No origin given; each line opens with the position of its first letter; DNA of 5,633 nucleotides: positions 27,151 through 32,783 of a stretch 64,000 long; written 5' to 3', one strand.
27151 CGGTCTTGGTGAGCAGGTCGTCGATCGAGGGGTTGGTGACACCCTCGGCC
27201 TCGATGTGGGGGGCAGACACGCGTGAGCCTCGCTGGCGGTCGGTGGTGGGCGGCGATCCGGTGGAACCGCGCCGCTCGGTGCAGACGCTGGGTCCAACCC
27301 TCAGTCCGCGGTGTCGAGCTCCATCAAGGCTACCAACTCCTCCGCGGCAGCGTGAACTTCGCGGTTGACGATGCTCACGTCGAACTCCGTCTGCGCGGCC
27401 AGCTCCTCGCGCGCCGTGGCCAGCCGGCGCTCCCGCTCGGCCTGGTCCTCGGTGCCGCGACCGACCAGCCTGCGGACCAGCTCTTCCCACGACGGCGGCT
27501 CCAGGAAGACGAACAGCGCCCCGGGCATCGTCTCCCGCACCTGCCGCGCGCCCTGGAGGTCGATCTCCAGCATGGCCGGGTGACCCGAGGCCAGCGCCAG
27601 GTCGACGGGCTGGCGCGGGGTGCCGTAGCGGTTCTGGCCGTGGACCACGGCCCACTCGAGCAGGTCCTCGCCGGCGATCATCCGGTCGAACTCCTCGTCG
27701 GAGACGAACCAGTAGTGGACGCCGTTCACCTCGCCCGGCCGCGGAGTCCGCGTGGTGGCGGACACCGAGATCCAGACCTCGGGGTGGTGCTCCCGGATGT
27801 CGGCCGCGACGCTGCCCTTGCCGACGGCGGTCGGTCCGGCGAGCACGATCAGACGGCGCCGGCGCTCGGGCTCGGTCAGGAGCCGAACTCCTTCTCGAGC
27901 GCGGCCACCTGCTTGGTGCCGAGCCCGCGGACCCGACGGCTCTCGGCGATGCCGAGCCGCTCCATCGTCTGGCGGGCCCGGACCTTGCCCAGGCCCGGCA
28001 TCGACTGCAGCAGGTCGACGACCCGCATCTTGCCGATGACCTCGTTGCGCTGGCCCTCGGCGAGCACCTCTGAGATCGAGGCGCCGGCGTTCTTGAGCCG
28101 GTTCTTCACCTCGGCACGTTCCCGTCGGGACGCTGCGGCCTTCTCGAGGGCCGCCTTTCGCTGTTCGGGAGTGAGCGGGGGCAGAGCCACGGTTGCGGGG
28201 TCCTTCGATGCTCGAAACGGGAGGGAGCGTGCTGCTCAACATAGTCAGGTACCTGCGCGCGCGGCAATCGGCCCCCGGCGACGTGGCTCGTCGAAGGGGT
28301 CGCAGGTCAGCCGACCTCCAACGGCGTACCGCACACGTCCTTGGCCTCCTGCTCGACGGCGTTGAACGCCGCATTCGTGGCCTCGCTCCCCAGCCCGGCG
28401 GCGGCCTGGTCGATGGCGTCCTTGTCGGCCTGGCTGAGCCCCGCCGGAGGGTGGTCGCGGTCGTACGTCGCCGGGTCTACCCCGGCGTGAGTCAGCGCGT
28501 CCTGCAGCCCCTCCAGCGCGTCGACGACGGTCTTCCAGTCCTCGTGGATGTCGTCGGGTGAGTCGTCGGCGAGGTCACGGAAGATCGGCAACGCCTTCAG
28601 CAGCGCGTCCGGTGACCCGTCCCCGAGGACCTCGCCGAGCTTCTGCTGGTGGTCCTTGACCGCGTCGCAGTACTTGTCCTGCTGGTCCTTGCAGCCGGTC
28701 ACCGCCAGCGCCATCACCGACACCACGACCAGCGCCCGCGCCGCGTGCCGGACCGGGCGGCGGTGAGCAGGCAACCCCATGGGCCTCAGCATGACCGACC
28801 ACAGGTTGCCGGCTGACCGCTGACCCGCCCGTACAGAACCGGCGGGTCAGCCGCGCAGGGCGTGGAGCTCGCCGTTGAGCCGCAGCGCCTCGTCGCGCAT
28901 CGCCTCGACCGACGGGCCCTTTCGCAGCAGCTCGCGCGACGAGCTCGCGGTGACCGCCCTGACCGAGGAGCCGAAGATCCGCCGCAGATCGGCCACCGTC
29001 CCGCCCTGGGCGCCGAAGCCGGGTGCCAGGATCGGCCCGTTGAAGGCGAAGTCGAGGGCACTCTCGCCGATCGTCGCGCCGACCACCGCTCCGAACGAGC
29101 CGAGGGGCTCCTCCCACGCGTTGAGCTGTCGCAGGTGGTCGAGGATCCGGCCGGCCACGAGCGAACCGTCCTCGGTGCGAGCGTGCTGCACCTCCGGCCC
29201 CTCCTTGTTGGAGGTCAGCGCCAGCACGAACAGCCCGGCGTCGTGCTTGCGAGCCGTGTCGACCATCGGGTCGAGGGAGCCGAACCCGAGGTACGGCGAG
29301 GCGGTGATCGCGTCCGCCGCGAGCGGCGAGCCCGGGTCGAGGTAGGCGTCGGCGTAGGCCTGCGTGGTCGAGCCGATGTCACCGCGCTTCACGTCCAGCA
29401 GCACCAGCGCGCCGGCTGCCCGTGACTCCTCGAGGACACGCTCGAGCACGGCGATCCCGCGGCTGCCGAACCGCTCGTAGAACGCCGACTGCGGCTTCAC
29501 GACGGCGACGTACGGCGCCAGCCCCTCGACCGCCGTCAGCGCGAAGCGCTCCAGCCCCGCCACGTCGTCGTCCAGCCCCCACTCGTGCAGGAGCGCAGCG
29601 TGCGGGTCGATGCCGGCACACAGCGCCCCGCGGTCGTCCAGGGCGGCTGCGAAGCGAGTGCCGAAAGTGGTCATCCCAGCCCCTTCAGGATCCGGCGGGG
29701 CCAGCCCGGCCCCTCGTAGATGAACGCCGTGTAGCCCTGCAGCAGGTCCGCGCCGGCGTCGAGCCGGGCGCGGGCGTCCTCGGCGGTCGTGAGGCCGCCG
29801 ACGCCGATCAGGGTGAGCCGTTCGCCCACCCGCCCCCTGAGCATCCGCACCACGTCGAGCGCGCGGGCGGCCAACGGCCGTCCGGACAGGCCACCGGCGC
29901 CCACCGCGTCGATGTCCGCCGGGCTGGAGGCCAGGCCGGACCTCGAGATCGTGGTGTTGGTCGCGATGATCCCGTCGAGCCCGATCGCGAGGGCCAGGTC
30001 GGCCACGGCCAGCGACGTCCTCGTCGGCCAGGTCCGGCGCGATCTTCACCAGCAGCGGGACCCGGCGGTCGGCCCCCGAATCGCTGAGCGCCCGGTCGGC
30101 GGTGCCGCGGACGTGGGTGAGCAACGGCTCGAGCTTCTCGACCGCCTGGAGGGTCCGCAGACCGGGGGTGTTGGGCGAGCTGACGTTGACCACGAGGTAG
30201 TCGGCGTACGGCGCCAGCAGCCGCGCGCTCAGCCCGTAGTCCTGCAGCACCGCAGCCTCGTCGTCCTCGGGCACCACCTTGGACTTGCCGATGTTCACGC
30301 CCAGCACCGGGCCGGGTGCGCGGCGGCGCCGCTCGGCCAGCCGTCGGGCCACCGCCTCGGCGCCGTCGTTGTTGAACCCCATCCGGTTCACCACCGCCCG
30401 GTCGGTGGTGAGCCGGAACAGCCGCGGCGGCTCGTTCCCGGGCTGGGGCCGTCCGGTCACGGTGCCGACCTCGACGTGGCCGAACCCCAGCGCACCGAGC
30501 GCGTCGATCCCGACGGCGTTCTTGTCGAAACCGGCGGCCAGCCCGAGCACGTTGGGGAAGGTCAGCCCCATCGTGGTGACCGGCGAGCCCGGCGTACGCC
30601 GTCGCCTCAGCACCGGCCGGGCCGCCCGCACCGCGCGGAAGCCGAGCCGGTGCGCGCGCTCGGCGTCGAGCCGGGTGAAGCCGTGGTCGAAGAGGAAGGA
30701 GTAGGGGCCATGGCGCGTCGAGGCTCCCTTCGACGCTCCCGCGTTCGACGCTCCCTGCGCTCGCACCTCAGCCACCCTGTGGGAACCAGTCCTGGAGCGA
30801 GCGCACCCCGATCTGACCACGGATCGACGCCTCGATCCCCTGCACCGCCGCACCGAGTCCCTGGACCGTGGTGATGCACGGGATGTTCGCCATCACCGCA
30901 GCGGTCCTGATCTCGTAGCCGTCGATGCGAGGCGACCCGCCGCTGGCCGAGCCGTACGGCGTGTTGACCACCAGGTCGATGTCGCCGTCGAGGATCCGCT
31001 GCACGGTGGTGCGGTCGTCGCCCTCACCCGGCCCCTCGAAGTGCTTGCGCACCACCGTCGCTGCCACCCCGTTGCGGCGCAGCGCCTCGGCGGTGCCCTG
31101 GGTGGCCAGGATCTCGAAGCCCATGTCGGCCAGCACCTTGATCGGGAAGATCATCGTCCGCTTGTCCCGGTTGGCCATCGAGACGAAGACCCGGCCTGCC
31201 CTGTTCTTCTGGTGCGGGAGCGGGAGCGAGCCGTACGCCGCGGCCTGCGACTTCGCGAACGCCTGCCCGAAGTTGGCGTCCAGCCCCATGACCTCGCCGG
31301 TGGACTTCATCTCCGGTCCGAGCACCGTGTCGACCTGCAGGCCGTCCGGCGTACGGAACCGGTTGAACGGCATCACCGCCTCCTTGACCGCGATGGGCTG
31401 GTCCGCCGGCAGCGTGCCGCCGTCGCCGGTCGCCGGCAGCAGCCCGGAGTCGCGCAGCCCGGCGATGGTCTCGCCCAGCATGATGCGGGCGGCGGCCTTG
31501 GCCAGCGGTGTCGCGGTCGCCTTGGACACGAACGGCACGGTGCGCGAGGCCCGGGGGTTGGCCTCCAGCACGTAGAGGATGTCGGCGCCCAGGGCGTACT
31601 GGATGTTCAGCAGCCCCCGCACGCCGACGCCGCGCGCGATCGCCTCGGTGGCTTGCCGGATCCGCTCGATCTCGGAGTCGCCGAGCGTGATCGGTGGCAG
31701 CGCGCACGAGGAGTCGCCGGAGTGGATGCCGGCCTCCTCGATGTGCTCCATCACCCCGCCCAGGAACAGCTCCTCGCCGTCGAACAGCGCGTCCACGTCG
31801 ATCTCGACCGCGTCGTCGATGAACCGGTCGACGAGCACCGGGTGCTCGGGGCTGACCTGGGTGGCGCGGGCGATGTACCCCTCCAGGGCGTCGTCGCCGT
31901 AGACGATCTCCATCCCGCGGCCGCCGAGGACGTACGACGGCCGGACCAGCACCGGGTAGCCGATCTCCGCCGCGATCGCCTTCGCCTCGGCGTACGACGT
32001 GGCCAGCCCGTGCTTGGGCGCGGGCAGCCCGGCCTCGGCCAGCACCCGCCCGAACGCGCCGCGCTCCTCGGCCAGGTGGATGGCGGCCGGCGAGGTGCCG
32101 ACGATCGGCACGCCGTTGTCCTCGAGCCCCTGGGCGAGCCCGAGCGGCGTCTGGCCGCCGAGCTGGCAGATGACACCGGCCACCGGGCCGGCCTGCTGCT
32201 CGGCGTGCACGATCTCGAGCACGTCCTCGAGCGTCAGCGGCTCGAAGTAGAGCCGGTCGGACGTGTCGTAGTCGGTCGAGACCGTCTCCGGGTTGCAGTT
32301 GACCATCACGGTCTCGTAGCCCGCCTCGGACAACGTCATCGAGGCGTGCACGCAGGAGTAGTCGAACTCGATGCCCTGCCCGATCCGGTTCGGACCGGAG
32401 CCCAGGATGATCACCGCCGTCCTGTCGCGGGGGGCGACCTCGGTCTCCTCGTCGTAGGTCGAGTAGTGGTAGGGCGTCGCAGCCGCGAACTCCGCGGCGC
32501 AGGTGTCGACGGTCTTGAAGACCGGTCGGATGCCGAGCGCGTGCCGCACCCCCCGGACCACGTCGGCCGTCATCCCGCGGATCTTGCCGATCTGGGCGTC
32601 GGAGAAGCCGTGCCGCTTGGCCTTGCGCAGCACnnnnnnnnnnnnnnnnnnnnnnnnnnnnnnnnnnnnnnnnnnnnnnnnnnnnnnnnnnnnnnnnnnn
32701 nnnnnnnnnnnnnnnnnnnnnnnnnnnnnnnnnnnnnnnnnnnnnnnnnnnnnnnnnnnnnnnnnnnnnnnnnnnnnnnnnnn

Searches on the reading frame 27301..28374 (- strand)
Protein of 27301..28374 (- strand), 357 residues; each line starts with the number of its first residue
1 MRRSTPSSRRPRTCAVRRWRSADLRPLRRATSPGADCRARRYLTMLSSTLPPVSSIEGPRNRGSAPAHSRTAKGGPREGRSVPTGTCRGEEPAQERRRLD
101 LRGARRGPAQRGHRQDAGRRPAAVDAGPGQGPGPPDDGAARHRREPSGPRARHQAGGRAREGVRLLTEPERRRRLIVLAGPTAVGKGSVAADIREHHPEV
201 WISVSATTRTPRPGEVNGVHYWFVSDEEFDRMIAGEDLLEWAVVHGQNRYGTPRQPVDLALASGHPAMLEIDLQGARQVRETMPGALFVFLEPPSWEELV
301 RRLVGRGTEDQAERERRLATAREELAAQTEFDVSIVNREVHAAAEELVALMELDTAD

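Call 54: search_protein_families(library=ncbifam, proteins=[window:27301-28374:-], max_evalue=1e-8)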
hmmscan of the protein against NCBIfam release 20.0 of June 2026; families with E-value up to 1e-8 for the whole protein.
window:27301-28374:- (357 aa): 4 families
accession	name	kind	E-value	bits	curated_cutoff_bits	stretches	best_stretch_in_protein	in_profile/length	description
TIGR03263.1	guanyl_kin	equivalog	8.9e-64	214.4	160.45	1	174-351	2-178/180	guanylate kinase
NF011325.0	PRK14738.1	equivalog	3.1e-50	170.3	263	1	169-344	9-185/206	guanylate kinase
NF011324.0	PRK14737.1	equivalog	3.8e-44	150.7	318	1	174-350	6-181/187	guanylate kinase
TIGR02322.1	phosphon_PhnN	equivalog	1.3e-09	37.9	156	1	174-352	2-177/179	phosphonate metabolism protein/1,5-bisphosphokinase (PRPP-forming) PhnN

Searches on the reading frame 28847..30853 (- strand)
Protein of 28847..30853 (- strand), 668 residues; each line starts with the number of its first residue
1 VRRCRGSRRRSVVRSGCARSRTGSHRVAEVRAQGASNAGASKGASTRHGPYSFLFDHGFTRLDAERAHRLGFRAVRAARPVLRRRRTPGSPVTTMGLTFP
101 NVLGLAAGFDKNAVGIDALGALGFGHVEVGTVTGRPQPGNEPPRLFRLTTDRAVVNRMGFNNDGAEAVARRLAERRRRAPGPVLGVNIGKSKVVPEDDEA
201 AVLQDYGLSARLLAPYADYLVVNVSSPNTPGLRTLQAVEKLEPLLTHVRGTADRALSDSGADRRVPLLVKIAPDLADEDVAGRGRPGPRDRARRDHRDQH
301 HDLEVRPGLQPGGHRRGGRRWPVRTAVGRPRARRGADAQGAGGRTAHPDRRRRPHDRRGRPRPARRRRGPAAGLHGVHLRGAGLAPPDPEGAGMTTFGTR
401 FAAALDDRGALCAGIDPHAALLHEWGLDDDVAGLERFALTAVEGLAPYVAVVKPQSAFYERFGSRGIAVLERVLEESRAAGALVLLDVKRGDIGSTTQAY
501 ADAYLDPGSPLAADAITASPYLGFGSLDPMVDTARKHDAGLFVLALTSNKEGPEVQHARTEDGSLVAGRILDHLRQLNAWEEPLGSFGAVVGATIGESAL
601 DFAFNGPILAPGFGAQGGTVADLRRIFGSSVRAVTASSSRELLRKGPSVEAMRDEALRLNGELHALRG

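Call 54: search_protein_families(library=ncbifam, proteins=[window:28847-30853:-], max_evalue=1e-8)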
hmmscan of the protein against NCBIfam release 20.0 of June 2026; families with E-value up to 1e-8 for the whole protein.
window:28847-30853:- (668 aa): 12 families
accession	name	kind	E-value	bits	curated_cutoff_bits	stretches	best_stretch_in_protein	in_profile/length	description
NF003648.0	PRK05286.2-1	equivalog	1.7e-84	283.7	433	1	51-281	4-225/360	quinone-dependent dihydroorotate dehydrogenase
TIGR02127.1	pyrF_sub2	equivalog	4.7e-77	258.7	110.6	1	397-654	1-259/261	orotidine-5'-phosphate decarboxylase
NF003652.0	PRK05286.2-5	equivalog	2.5e-73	247.3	267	1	61-280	13-230/353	quinone-dependent dihydroorotate dehydrogenase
TIGR01036.1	pyrD_sub2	equivalog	2.5e-72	243.6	200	1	54-280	3-226/356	dihydroorotate dehydrogenase (quinone)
NF003645.0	PRK05286.1-2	equivalog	2.2e-71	240.6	366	1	57-280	11-226/359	quinone-dependent dihydroorotate dehydrogenase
NF003646.0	PRK05286.1-4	equivalog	1.6e-67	227.8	457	1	60-281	11-228/341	quinone-dependent dihydroorotate dehydrogenase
NF003644.0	PRK05286.1-1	equivalog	1.2e-61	208.7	418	1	56-280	7-227/336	quinone-dependent dihydroorotate dehydrogenase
NF003650.0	PRK05286.2-3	equivalog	1.7e-61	208.3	477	1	94-280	77-253/393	quinone-dependent dihydroorotate dehydrogenase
NF003651.0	PRK05286.2-4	equivalog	3.7e-58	196.9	448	1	93-280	65-240/377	quinone-dependent dihydroorotate dehydrogenase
NF003649.0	PRK05286.2-2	equivalog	1.6e-49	168.8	505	1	95-280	55-224/351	quinone-dependent dihydroorotate dehydrogenase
NF003647.0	PRK05286.1-5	equivalog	8.2e-29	100.5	619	1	92-248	51-201/354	quinone-dependent dihydroorotate dehydrogenase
NF004034.0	PRK05500.1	equivalog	8.3e-12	44.4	656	1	406-564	13-164/478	bifunctional orotidine-5'-phosphate decarboxylase/orotate phosphoribosyltransferase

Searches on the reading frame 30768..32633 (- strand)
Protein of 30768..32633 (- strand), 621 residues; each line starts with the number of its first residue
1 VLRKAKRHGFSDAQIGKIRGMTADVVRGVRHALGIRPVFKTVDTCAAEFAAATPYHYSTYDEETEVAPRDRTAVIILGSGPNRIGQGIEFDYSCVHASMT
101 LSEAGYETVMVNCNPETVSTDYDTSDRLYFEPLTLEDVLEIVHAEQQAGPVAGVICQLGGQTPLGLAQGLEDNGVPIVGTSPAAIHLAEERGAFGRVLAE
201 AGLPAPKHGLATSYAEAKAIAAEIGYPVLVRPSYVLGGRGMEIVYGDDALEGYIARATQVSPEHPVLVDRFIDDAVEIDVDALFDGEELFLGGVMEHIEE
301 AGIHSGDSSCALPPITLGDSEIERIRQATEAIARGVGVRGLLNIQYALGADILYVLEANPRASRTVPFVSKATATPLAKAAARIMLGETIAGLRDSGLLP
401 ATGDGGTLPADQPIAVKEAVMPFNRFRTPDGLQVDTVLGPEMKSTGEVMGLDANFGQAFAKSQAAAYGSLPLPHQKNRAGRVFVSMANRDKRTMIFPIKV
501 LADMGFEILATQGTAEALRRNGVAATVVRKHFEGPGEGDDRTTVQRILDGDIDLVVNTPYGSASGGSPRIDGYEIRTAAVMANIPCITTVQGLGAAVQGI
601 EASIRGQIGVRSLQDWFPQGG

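Call 54: search_protein_families(library=ncbifam, proteins=[window:30768-32633:-], max_evalue=1e-8)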
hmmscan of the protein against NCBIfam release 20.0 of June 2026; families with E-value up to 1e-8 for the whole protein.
window:30768-32633:- (621 aa): 13 families
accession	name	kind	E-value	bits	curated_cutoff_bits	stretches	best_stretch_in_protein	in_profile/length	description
NF003671.0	PRK05294.1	equivalog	1.2e-230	768.1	599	1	2-615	483-1056/1058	carbamoyl-phosphate synthase large subunit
TIGR01369.1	CPSaseII_lrg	equivalog_domain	5e-190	633.6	1027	1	2-597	484-1049/1052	carbamoyl-phosphate synthase (glutamine-hydrolyzing) large subunit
NF009471.0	PRK12833.1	equivalog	1.6e-11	43.4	686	1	166-390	94-324/467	acetyl-CoA carboxylase biotin carboxylase subunit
TIGR00514.1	accC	equivalog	1.9e-11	43.5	626.5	1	167-390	92-321/449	acetyl-CoA carboxylase biotin carboxylase subunit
NF053643.1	Ddl_archaea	equivalog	2.6e-11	43.1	500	1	101-373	18-282/367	putative pseudomurein biosynthesis ATP-grasp protein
NF006406.0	PRK08654.1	equivalog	7.5e-11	41.2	739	1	165-286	90-217/499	acetyl-CoA carboxylase biotin carboxylase subunit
TIGR01142.1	purT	equivalog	7.9e-11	41.5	502.15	1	170-365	81-275/380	phosphoribosylglycinamide formyltransferase 2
NF006766.0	PRK09288.1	equivalog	9.6e-11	41.1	339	1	170-365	94-288/396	formate-dependent phosphoribosylglycinamide formyltransferase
NF006367.0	PRK08591.1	subfamily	7.1e-10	38.2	597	1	166-390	91-321/451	acetyl-CoA carboxylase biotin carboxylase subunit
TIGR01235.1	pyruv_carbox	equivalog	9.7e-10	36.6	1114.45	1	166-391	91-322/1143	pyruvate carboxylase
NF006286.0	PRK08462.1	equivalog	1.3e-09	37.5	740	1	174-285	101-218/445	acetyl-CoA carboxylase biotin carboxylase subunit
NF009554.0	PRK12999.1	equivalog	3.5e-09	35.1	965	1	166-361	95-296/1147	pyruvate carboxylase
NF009402.0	PRK12767.1-1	equivalog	4.5e-09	35.6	218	0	170-367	95-281/329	carbamoyl phosphate synthase-like protein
